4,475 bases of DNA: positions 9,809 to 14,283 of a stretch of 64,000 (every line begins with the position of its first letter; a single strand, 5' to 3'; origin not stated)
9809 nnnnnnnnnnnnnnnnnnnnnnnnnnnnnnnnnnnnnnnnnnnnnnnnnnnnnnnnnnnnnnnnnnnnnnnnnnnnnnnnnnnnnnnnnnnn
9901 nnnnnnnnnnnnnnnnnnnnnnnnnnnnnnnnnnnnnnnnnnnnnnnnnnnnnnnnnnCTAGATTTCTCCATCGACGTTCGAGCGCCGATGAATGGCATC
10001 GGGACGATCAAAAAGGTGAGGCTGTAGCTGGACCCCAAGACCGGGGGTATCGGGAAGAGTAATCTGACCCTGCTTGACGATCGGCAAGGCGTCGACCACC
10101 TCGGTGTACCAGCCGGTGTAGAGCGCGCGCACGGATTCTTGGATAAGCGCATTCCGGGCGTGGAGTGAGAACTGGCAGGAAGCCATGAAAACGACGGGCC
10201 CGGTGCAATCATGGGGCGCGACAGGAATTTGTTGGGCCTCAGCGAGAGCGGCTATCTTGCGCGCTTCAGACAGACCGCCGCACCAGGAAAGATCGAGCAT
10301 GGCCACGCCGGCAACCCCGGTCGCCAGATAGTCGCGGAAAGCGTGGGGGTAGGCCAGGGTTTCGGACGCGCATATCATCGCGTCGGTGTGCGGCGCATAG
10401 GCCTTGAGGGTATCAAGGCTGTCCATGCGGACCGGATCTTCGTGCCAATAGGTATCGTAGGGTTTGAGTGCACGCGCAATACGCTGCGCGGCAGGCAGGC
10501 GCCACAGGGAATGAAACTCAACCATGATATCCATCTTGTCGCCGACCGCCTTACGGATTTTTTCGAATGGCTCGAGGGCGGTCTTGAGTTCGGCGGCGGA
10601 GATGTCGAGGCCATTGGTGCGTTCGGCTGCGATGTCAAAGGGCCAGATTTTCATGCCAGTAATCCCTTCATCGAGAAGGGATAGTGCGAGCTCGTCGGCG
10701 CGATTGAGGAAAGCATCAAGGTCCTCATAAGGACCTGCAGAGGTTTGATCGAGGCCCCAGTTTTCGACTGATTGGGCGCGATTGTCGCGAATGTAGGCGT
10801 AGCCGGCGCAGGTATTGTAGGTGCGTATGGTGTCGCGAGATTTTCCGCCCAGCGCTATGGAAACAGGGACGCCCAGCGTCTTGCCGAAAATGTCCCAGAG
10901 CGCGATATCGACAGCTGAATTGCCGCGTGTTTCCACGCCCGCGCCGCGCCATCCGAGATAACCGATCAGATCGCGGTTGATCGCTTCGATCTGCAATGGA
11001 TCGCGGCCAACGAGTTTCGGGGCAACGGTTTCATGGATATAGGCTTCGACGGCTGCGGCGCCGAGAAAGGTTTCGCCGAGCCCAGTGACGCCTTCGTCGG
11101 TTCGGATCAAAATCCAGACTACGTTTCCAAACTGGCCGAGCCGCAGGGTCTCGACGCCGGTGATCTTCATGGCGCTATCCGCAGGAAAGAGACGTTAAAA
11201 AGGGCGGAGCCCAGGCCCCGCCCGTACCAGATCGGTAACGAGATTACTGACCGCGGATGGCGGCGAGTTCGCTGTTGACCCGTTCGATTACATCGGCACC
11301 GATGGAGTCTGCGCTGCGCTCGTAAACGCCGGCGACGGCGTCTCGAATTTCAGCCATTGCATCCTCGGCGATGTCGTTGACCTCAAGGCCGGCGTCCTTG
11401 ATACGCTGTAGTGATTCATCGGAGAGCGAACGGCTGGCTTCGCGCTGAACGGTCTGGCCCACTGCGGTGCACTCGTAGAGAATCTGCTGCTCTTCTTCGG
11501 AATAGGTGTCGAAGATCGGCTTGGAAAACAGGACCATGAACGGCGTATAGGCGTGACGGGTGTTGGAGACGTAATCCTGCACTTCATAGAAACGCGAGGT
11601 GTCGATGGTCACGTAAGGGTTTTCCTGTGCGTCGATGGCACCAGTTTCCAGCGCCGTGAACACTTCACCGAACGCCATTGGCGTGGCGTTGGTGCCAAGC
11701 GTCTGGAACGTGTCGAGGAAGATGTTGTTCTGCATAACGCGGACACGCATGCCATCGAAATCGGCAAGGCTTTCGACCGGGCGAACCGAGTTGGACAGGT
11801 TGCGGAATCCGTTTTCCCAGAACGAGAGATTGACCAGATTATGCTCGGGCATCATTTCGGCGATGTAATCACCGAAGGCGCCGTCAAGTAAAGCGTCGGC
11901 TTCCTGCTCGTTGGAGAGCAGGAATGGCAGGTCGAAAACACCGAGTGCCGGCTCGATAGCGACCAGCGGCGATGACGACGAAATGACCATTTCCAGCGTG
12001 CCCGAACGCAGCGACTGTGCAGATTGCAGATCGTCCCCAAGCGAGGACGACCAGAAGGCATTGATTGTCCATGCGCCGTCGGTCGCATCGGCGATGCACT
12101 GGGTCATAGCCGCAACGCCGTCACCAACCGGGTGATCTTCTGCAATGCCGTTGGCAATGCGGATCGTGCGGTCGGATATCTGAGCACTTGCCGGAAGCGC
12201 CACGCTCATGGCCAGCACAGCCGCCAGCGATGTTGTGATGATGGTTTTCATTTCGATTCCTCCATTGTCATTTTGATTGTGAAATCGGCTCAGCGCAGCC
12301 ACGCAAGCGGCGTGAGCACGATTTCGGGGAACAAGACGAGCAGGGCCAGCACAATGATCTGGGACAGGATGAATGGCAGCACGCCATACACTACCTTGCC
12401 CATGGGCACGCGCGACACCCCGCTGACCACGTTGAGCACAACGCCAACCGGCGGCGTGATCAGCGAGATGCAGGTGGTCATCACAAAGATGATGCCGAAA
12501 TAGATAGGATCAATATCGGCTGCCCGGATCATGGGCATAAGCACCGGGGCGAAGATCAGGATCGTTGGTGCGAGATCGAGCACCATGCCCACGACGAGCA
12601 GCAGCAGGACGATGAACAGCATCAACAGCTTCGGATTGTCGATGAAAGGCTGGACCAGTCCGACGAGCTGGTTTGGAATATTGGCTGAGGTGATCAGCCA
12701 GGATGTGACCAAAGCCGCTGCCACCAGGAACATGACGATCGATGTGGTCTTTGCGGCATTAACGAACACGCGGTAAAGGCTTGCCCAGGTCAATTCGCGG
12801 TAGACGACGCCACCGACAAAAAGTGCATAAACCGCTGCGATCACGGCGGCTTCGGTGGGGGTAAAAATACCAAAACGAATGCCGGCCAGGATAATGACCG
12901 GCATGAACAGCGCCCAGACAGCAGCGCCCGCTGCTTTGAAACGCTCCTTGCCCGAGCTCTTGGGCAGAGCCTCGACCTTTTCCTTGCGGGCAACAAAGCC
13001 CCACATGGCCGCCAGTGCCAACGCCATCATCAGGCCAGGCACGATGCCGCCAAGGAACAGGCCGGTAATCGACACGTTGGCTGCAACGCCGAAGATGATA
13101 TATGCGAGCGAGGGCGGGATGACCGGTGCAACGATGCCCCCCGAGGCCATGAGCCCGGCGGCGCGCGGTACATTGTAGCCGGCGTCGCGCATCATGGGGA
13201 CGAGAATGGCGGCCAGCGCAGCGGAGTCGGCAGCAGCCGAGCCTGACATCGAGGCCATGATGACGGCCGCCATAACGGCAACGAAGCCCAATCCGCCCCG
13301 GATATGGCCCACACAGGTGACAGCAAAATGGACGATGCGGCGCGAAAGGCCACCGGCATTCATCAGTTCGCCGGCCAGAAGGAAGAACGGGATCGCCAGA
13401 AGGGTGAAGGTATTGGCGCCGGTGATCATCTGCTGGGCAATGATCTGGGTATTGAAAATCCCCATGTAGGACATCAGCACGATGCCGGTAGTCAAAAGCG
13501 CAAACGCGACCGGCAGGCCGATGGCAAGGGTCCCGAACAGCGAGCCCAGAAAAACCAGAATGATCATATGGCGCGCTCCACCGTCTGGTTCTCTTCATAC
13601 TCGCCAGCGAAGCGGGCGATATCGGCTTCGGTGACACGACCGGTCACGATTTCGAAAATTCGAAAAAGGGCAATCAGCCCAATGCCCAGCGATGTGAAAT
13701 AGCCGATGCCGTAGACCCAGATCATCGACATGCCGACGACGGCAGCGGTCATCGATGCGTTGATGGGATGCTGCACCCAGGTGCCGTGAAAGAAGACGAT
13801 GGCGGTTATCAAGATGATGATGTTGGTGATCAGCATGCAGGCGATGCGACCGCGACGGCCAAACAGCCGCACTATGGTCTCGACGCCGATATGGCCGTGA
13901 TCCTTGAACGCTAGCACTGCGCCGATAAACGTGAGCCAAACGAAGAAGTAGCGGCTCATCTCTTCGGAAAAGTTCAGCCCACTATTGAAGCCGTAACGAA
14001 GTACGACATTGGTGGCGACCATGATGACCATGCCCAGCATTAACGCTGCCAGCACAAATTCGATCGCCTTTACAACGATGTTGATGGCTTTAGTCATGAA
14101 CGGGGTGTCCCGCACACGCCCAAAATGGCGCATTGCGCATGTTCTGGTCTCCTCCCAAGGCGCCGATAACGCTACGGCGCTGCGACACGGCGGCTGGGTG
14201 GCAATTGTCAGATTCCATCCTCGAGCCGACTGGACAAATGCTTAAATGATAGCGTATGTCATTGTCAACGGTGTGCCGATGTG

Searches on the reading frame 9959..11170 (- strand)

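Call 59: search_protein_families(library=pfam, proteins=[window:9959-11170:-], max_evalue=0.00001)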
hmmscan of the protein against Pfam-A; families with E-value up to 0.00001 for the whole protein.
window:9959-11170:- (403 aa): 2 families
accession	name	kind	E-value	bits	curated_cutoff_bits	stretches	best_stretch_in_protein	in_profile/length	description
PF13378.12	MR_MLE_C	-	2.5e-52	178.2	29.4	1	160-384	4-217/219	Enolase C-terminal domain-like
PF02746.21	MR_MLE_N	-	2.2e-15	57.3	22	1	16-108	27-117/117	Mandelate racemase / muconate lactonizing enzyme, N-terminal domain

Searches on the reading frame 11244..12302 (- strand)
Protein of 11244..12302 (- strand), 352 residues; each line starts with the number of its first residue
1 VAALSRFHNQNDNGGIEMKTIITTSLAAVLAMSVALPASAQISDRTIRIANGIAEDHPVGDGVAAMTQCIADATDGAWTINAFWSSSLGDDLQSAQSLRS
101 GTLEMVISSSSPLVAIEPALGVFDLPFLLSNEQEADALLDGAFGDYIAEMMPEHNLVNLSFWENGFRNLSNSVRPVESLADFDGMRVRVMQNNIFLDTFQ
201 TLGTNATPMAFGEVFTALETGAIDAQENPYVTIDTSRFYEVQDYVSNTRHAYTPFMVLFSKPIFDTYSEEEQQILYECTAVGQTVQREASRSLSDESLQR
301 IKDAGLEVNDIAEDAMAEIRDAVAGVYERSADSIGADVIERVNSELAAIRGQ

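Call 59: search_protein_families(library=pfam, proteins=[window:11244-12302:-], max_evalue=0.00001)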
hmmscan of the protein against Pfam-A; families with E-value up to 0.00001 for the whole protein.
window:11244-12302:- (352 aa): 1 family
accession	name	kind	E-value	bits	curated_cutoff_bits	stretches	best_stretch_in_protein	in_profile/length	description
PF03480.18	DctP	-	6.5e-78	262.4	23.4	1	53-330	5-282/286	Bacterial extracellular solute-binding protein, family 7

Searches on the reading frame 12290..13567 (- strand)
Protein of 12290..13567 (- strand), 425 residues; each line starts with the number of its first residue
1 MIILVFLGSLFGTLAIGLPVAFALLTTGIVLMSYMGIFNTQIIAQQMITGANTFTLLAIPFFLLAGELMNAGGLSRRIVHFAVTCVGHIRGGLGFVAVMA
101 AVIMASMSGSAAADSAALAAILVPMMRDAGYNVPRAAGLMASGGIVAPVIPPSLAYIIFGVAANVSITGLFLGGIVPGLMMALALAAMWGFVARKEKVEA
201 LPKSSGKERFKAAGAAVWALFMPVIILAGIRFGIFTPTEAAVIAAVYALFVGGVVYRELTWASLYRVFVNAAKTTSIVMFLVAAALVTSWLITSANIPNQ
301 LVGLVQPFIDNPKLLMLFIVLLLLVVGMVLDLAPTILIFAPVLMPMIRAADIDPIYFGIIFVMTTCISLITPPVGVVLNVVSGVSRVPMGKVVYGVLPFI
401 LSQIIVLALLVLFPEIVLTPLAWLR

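Call 59: search_protein_families(library=pfam, proteins=[window:12290-13567:-], max_evalue=0.00001)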
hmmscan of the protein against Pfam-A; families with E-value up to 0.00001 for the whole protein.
window:12290-13567:- (425 aa): 1 family
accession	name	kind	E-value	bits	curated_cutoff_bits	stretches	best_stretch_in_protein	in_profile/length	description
PF06808.19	DctM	-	7e-117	391.2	23.8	1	7-416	1-413/413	Tripartite ATP-independent periplasmic transporter, DctM component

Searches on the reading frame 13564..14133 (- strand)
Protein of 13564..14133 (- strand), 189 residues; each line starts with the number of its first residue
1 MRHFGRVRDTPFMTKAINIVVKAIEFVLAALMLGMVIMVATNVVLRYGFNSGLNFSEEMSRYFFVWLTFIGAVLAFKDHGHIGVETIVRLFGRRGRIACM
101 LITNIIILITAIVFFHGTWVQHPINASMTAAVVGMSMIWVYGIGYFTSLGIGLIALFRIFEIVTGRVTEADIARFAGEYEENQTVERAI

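Call 59: search_protein_families(library=pfam, proteins=[window:13564-14133:-], max_evalue=0.00001)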
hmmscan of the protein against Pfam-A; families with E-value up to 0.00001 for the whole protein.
window:13564-14133:- (189 aa): 1 family
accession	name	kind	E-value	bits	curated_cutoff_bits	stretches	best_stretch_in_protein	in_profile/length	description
PF04290.18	DctQ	-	1.5e-23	83.6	28.3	1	35-162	1-129/132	Tripartite ATP-independent periplasmic transporters, DctQ component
